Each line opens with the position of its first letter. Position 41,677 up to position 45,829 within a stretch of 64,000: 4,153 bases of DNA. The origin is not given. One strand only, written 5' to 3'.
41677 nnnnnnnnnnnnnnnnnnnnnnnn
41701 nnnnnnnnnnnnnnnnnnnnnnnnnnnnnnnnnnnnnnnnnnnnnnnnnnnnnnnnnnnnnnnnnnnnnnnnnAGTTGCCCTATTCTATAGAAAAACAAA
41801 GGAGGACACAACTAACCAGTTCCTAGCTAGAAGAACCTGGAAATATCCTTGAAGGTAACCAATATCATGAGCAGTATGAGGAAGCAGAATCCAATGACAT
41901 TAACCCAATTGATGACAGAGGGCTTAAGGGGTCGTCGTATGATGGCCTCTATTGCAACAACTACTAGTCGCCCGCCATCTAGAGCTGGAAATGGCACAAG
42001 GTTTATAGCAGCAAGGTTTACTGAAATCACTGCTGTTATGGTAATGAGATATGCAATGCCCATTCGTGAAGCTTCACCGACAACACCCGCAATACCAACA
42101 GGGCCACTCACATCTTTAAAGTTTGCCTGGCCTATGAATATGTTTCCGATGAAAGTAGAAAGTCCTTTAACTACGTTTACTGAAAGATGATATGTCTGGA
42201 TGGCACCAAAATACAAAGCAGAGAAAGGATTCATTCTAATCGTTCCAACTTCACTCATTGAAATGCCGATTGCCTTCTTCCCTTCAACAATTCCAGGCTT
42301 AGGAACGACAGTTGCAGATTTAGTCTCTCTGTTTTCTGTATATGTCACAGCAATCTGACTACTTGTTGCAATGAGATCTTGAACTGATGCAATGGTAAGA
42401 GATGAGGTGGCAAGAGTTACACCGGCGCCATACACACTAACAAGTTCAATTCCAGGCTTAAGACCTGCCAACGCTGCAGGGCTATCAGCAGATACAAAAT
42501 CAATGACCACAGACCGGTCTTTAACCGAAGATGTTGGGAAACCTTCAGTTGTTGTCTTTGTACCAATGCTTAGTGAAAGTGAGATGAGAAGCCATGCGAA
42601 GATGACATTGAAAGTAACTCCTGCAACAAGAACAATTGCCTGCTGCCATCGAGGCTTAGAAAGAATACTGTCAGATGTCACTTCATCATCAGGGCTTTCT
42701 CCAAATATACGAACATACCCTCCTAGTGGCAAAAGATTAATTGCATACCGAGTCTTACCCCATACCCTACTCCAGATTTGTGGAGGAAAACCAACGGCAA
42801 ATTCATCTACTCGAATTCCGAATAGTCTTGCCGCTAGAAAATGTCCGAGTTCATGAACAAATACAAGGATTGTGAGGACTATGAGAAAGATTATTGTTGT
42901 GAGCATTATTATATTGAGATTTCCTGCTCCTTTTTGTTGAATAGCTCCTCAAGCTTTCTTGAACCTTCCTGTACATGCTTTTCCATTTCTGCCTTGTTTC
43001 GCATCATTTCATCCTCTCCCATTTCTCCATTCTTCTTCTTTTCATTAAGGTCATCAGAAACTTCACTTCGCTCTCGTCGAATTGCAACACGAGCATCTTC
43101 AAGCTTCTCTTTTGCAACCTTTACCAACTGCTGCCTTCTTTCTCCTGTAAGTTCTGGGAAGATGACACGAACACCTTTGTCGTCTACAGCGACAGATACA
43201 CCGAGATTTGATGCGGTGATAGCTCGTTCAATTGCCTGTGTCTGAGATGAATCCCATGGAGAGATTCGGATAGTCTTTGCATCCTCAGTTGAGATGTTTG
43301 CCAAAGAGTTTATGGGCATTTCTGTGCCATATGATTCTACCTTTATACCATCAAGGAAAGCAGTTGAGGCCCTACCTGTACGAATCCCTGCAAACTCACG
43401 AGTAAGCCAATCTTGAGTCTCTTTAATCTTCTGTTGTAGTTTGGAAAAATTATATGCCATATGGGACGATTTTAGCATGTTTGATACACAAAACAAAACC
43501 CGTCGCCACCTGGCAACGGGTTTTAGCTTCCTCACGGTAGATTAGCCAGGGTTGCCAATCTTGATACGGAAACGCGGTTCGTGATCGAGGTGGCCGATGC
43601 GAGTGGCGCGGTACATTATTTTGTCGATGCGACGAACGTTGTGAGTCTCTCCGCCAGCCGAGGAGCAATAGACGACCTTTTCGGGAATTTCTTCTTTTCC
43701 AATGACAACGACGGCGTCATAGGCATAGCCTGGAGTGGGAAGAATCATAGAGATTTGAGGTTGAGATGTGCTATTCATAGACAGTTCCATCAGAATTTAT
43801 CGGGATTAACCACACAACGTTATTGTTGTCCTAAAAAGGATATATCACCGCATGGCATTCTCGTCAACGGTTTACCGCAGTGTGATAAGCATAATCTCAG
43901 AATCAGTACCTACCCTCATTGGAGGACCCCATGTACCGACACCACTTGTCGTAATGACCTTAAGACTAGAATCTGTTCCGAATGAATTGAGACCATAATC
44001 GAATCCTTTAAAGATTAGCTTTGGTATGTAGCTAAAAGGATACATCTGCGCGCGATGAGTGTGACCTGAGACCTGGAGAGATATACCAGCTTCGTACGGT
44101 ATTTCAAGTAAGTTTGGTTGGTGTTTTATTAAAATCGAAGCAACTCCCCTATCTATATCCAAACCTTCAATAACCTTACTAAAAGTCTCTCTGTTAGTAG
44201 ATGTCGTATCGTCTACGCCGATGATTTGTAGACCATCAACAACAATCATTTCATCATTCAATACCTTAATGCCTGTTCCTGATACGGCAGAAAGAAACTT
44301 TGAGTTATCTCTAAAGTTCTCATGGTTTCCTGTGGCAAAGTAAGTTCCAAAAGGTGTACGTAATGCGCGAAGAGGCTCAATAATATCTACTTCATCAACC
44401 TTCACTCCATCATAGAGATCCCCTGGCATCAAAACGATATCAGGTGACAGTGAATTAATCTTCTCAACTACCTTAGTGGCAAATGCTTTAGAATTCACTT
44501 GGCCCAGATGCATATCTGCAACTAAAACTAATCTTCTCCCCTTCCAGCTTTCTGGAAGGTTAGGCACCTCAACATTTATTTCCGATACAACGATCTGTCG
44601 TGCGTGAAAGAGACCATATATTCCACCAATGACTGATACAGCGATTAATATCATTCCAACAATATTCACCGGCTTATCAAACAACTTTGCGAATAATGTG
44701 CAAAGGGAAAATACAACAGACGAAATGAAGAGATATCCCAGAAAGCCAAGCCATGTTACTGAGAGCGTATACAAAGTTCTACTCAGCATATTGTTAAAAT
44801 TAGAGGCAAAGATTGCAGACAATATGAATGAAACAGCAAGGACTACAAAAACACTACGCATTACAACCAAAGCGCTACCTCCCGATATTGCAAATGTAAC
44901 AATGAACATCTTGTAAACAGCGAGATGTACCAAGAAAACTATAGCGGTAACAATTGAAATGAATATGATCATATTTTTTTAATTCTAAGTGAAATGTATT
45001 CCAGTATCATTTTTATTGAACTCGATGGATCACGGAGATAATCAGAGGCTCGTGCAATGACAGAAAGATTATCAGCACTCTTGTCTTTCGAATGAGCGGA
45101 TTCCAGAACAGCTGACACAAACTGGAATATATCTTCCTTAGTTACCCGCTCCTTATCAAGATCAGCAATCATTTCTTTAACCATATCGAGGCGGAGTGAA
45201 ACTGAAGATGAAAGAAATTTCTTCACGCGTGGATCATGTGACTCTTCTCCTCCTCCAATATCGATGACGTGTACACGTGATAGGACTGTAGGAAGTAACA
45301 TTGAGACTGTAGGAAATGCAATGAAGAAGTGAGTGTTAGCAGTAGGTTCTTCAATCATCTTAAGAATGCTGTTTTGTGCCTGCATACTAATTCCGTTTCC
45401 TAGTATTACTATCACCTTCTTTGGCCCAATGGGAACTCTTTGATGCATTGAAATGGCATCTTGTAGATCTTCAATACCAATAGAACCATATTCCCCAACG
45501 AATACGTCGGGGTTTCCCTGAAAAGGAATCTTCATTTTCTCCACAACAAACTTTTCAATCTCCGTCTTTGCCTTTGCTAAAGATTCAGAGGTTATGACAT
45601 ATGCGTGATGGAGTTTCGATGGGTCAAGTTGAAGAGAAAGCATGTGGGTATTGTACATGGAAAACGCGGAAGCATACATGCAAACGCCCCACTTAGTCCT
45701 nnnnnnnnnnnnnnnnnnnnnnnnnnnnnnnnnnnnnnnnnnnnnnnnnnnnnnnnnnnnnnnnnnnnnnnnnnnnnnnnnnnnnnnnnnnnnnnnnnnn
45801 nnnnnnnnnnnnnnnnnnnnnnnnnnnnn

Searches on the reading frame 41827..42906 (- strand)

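Call 95: search_protein_families(library=pfam, proteins=[window:41827-42906:-], max_evalue=0.00001)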
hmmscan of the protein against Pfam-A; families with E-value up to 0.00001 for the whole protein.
window:41827-42906:- (359 aa): 1 family
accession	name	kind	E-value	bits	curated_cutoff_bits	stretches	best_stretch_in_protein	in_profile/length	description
PF02163.28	Peptidase_M50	-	8.2e-60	202.3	27.2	1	7-346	2-221/221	Peptidase family M50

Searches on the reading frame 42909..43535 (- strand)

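Call 95: search_protein_families(library=pfam, proteins=[window:42909-43535:-], max_evalue=0.00001)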
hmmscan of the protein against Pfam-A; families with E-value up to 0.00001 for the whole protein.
window:42909-43535:- (208 aa): 1 family
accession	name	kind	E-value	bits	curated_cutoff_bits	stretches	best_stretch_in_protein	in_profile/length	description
PF01765.24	RRF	-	1.6e-51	174.9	29.7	1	45-206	2-163/164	Ribosome recycling factor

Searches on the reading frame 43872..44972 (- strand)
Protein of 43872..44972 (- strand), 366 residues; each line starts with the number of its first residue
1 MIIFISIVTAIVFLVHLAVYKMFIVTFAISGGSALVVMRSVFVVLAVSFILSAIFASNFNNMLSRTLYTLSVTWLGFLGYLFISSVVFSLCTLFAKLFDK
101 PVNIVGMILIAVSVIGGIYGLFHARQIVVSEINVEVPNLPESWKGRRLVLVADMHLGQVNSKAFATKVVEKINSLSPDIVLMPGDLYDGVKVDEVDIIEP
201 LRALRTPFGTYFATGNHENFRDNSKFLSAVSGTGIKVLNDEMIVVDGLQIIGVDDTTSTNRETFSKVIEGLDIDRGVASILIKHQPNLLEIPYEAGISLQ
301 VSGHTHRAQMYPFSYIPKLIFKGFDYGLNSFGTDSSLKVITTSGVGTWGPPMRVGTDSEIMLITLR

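Call 95: search_protein_families(library=pfam, proteins=[window:43872-44972:-], max_evalue=0.00001)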
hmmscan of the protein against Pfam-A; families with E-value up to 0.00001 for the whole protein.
window:43872-44972:- (366 aa): 1 family
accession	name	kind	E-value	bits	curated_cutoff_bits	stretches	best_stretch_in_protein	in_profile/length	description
PF00149.33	Metallophos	-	3.1e-10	41.3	21.5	1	147-307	2-190/191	Calcineurin-like phosphoesterase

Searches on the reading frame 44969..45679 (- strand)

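Call 95: search_protein_families(library=pfam, proteins=[window:44969-45679:-], max_evalue=0.00001)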
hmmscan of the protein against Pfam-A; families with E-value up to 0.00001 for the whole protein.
window:44969-45679:- (236 aa): 1 family
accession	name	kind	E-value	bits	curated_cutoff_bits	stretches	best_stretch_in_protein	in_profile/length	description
PF13177.12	DNA_pol3_delta2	-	3.3e-13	50.4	27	1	64-141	78-157/161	DNA polymerase III, delta subunit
